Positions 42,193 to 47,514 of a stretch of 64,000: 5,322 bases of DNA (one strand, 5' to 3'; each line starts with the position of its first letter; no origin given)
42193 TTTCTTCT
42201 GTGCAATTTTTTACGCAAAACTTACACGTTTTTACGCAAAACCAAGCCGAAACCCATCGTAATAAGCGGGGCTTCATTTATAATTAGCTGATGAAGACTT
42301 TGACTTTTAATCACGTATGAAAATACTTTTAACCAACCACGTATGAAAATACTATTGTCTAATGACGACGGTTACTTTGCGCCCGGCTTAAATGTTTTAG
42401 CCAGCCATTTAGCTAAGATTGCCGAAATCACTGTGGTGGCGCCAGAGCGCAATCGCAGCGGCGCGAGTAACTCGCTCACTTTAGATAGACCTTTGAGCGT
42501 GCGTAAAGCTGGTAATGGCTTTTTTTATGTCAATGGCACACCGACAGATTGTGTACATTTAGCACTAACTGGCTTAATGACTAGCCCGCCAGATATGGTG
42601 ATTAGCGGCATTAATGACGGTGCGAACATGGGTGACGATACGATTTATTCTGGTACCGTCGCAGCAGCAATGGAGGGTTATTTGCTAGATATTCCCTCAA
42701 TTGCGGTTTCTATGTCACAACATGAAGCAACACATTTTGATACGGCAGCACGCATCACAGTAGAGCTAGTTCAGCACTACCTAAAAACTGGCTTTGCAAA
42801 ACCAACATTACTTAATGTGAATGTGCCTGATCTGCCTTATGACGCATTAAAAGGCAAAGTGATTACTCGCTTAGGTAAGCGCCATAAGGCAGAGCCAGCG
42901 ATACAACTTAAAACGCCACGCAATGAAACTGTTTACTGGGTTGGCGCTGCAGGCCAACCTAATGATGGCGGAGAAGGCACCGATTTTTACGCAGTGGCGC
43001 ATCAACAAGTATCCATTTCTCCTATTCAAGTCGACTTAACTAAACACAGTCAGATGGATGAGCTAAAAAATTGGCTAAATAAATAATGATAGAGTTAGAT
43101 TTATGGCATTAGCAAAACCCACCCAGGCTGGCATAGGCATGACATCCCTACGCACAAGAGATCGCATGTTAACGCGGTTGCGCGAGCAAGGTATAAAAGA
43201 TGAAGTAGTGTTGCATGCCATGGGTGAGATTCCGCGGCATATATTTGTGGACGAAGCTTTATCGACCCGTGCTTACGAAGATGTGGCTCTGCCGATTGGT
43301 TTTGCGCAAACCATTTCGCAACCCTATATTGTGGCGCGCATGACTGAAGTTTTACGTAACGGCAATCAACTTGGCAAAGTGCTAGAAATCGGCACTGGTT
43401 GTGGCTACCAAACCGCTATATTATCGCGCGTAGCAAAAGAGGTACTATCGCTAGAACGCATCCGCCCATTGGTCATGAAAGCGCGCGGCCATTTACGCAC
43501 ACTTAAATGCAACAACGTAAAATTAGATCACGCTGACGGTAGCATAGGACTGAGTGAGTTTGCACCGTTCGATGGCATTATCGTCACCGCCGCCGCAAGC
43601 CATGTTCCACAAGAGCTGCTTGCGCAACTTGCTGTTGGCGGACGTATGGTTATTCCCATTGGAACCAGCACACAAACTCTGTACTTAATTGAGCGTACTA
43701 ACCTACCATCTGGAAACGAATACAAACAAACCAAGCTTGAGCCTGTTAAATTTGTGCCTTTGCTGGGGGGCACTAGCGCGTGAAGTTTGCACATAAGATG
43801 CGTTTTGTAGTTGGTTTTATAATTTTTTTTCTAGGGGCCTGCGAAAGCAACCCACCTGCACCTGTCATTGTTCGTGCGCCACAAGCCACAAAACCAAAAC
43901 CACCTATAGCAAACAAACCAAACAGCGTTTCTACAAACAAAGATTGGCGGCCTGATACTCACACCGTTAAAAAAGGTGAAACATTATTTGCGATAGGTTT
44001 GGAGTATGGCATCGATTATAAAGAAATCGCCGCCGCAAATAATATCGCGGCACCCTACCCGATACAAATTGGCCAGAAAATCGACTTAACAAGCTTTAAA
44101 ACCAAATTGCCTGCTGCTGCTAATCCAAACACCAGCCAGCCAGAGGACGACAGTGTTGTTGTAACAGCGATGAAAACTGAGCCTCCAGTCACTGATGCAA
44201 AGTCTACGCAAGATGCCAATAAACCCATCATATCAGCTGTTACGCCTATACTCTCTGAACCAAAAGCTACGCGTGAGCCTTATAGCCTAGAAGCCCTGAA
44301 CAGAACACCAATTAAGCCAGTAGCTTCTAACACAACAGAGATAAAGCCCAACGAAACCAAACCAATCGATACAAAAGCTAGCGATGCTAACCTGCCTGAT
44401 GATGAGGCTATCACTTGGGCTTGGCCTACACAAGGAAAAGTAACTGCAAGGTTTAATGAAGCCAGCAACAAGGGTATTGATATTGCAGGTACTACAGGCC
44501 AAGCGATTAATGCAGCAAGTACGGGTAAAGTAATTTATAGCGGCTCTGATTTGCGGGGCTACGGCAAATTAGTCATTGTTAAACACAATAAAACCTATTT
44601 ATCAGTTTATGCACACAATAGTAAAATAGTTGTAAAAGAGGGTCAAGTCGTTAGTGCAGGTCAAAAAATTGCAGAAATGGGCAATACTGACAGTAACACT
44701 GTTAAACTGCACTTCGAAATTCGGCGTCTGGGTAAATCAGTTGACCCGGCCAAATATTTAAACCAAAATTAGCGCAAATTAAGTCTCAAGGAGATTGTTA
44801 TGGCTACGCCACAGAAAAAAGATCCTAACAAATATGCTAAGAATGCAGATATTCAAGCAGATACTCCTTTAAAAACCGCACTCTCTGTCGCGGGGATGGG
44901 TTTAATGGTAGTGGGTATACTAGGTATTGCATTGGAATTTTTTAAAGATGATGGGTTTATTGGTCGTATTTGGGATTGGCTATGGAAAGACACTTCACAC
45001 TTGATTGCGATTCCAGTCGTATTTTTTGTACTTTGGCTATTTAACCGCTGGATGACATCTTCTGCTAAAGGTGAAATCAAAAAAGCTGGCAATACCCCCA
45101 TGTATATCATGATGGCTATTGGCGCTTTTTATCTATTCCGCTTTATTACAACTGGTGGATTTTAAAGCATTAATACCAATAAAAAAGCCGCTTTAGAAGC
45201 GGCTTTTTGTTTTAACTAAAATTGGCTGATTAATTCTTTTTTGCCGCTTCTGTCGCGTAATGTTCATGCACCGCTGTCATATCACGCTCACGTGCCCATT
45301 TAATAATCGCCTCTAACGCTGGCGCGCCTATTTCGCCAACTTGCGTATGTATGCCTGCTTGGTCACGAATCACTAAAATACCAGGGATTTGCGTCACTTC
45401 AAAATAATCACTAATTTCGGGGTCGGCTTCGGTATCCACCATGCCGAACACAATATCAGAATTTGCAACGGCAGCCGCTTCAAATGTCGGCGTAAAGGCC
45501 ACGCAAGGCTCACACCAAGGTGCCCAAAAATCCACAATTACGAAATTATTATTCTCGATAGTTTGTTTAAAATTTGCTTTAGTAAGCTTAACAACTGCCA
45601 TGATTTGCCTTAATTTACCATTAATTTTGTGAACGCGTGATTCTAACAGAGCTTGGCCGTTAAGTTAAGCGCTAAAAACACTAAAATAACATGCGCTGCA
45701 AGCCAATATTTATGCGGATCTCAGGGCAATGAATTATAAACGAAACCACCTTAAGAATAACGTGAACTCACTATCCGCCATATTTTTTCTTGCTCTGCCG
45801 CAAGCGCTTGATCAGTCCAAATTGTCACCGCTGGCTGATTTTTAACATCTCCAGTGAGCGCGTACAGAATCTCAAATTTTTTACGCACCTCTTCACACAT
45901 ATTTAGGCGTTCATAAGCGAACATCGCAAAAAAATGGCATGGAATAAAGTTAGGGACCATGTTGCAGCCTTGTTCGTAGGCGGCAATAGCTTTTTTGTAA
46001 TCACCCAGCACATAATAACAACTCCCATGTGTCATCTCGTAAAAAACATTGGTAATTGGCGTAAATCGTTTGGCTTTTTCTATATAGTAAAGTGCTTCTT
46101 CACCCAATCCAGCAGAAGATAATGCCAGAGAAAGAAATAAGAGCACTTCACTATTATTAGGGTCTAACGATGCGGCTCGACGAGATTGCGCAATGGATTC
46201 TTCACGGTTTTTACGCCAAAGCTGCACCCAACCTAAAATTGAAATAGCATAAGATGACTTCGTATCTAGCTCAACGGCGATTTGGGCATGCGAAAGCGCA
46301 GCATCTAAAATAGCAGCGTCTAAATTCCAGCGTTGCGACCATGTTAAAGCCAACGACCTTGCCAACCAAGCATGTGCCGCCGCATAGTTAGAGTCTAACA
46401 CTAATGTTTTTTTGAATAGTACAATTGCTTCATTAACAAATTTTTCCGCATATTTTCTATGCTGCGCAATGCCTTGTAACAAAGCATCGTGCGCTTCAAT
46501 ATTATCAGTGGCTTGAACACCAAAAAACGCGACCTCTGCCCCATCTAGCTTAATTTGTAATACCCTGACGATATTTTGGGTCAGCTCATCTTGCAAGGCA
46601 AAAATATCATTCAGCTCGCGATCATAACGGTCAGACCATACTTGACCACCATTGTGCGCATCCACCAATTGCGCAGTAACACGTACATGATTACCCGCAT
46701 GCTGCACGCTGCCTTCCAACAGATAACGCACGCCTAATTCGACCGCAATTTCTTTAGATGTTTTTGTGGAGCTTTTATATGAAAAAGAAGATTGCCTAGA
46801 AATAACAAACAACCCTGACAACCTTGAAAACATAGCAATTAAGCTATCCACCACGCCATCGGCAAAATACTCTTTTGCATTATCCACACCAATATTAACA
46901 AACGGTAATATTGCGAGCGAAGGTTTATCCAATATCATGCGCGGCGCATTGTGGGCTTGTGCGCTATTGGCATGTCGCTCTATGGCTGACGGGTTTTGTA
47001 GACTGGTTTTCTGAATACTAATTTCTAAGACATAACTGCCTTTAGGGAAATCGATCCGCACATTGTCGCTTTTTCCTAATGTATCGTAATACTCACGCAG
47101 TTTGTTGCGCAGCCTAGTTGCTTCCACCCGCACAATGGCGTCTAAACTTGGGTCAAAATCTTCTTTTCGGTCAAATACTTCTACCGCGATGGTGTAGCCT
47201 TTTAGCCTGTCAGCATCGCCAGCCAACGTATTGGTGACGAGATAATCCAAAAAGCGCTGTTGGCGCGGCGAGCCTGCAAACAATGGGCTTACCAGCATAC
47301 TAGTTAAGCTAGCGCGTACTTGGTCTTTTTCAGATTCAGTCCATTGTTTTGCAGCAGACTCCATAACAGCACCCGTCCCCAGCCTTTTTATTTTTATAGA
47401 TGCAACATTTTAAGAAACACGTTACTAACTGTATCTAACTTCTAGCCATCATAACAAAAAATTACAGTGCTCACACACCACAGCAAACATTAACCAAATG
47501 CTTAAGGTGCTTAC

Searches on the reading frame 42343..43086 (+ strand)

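Call 78: search_protein_families(library=ncbifam, proteins=[window:42343-43086:+], max_evalue=1e-10)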
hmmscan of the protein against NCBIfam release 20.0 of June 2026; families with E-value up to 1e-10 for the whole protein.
window:42343-43086:+ (247 aa): 13 families
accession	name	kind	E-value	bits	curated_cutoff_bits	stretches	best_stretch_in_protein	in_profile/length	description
NF001489.0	PRK00346.1-3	equivalog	5.6e-118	392.8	295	1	1-246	1-246/250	5'/3'-nucleotidase SurE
NF001488.0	PRK00346.1-1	equivalog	3.5e-86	288.6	396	1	1-247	1-246/253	5'/3'-nucleotidase SurE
NF001490.0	PRK00346.1-4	equivalog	1e-85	287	233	1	1-246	1-252/254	5'/3'-nucleotidase SurE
NF001492.0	PRK00346.2-2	equivalog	3.7e-72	242.7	271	1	1-244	4-256/261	5'/3'-nucleotidase SurE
NF001494.0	PRK00346.2-4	equivalog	1e-71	241.5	313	1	2-246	3-258/259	5'/3'-nucleotidase SurE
TIGR00087.1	surE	equivalog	1.8e-67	227.4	135.1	1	1-233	1-252/252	5'/3'-nucleotidase SurE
NF010545.0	PRK13935.1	equivalog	2.4e-63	213.8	365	1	1-246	1-250/254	stationary phase survival protein SurE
NF010542.0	PRK13932.1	equivalog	7.4e-62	208.9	436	1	2-244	11-257/261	stationary phase survival protein SurE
NF010543.0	PRK13933.1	equivalog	4.2e-57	193.6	280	1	1-245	1-251/253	stationary phase survival protein SurE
NF001491.0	PRK00346.2-1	equivalog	9.5e-54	182.4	290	1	1-246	3-263/266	5'/3'-nucleotidase SurE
NF001493.0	PRK00346.2-3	equivalog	8.8e-52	176.4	230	1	1-194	5-209/269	5'/3'-nucleotidase SurE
NF010541.0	PRK13931.1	equivalog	5.6e-41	140.7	422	1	1-244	1-259/261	5'/3'-nucleotidase SurE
NF010544.0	PRK13934.1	equivalog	8.1e-35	120.2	325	1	1-239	1-248/266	stationary phase survival protein SurE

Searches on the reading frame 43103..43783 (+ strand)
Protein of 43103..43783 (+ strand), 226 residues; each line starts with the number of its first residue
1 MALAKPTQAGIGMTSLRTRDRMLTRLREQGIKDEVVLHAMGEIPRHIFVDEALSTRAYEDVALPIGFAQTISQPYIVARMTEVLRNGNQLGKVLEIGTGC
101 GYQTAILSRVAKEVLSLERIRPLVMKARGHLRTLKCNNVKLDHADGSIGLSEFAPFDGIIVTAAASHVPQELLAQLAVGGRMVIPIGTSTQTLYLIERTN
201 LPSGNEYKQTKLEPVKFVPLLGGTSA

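Call 78: search_protein_families(library=ncbifam, proteins=[window:43103-43783:+], max_evalue=1e-10)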
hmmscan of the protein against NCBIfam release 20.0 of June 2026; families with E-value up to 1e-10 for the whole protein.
window:43103-43783:+ (226 aa): 6 families
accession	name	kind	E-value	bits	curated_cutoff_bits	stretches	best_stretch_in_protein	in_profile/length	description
NF001453.0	PRK00312.1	equivalog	5.1e-71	238.7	188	1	15-225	7-214/217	protein-L-isoaspartate(D-aspartate) O-methyltransferase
TIGR00080.1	pimt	equivalog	4.9e-61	206.3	159.05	1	17-224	5-212/216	protein-L-isoaspartate O-methyltransferase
NF010549.0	PRK13942.1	equivalog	3.4e-56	190.1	282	1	18-222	7-209/215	protein-L-isoaspartate O-methyltransferase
NF010550.0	PRK13943.1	equivalog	1.1e-28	100.3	359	1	18-188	6-182/322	protein-L-isoaspartate O-methyltransferase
TIGR04364.1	methyltran_FxLD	equivalog_domain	2.1e-27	96.2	320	1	17-222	3-214/394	methyltransferase, FxLD system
TIGR04188.1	methyltr_grsp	subfamily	2.3e-23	83.2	380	1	72-193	91-212/363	ATP-grasp peptide maturase system methyltransferase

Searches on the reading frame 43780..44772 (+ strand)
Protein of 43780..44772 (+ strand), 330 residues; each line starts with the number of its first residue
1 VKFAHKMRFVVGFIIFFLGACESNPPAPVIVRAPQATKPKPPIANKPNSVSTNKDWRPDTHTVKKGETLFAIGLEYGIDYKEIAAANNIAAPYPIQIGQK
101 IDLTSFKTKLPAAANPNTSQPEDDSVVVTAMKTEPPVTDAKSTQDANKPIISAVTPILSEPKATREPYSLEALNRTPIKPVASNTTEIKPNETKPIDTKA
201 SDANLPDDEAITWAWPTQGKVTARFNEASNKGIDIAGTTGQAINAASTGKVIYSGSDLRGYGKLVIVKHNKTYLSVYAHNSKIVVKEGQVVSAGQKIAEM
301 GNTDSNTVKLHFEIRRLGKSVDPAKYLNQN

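Call 78: search_protein_families(library=ncbifam, proteins=[window:43780-44772:+], max_evalue=1e-10)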
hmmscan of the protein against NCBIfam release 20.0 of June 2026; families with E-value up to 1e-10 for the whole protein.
window:43780-44772:+ (330 aa): 13 families
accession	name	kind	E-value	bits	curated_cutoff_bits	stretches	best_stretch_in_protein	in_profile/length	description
NF008123.1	PRK10871.1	equivalog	4.2e-64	217.2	311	1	58-329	104-364/365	murein hydrolase activator NlpD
NF040883.1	amid_act_ActS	equivalog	5.2e-62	209.3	375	2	164-329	64-235/242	amidase activator ActS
NF050804.1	CellDivDipMCaul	equivalog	1.5e-33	116.5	900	1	61-325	361-624/634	cell division endopeptidase DipM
NF041208.1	celldiv_DipM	equivalog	2.6e-28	99.4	740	1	197-328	281-418/419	cell division endopeptidase DipM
NF008644.1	PRK11637.1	equivalog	2.9e-21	75.9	270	1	214-327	265-383/385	murein hydrolase activator EnvC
NF052336.1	PdgHdaseHSB100310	equivalog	7.3e-20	71.6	500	1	212-320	34-147/316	peptidoglycan hydrolase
NF047755.1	LIC_10271_M23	exception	1.7e-19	70.4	180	1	212-324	96-206/207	LIC_10271 family cell wall hydrolase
NF008652.0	PRK11649.1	equivalog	4e-17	62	341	1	228-323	311-406/439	murein DD-endopeptidase MepM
NF047657.1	CellWlHdaseLepto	equivalog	7.8e-15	54.9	400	0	221-324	119-217/221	hypothetical protein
NF053825.1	PdgNdpepShyA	equivalog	1.8e-14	53.3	700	1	221-324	289-390/425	peptidoglycan DD-endopeptidase ShyA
NF053738.1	S2SprSpoIIQBc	equivalog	1.1e-13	51.4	250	1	229-329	121-225/232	stage II sporulation protein SpoIIQ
NF052530.1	Heli_ShapePgp3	exception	4e-12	45.8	300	1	230-328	167-265/270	peptidoglycan metallopeptidase Pgp3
NF053824.1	PdgNdpepShyC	equivalog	1.2e-11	44.2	700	1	229-314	295-380/429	peptidoglycan DD-endopeptidase ShyC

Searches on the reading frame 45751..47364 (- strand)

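Call 78: search_protein_families(library=ncbifam, proteins=[window:45751-47364:-], max_evalue=1e-10)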
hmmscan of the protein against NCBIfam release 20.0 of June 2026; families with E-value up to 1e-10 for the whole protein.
window:45751-47364:- (537 aa): 0 families

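Call 90: search_protein_families(library=pfam, proteins=[window:45751-47364:-], max_evalue=0.001)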
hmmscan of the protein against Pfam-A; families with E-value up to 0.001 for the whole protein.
window:45751-47364:- (537 aa): 7 families
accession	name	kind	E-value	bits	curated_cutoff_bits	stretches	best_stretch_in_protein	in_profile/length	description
PF13414.12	TPR_11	-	4.7e-09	36.2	26.8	0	449-473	3-27/42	TPR repeat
PF07719.23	TPR_2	-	6.2e-08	32.6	27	0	447-472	8-33/34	Tetratricopeptide repeat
PF00515.34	TPR_1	-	1.6e-06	28.1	27.8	0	447-466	8-27/34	Tetratricopeptide repeat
PF14559.12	TPR_19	-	2.2e-05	25.1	25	0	391-425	11-45/68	Tetratricopeptide repeat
PF13181.12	TPR_8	-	0.00013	22.3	25.7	0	446-469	7-30/34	Tetratricopeptide repeat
PF12895.13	ANAPC3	-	0.00038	21.1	27.2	0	395-464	13-80/82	Anaphase-promoting complex, cyclosome, subunit 3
PF13432.12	TPR_16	-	0.00068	20.5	32.7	0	388-435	14-61/65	Tetratricopeptide repeat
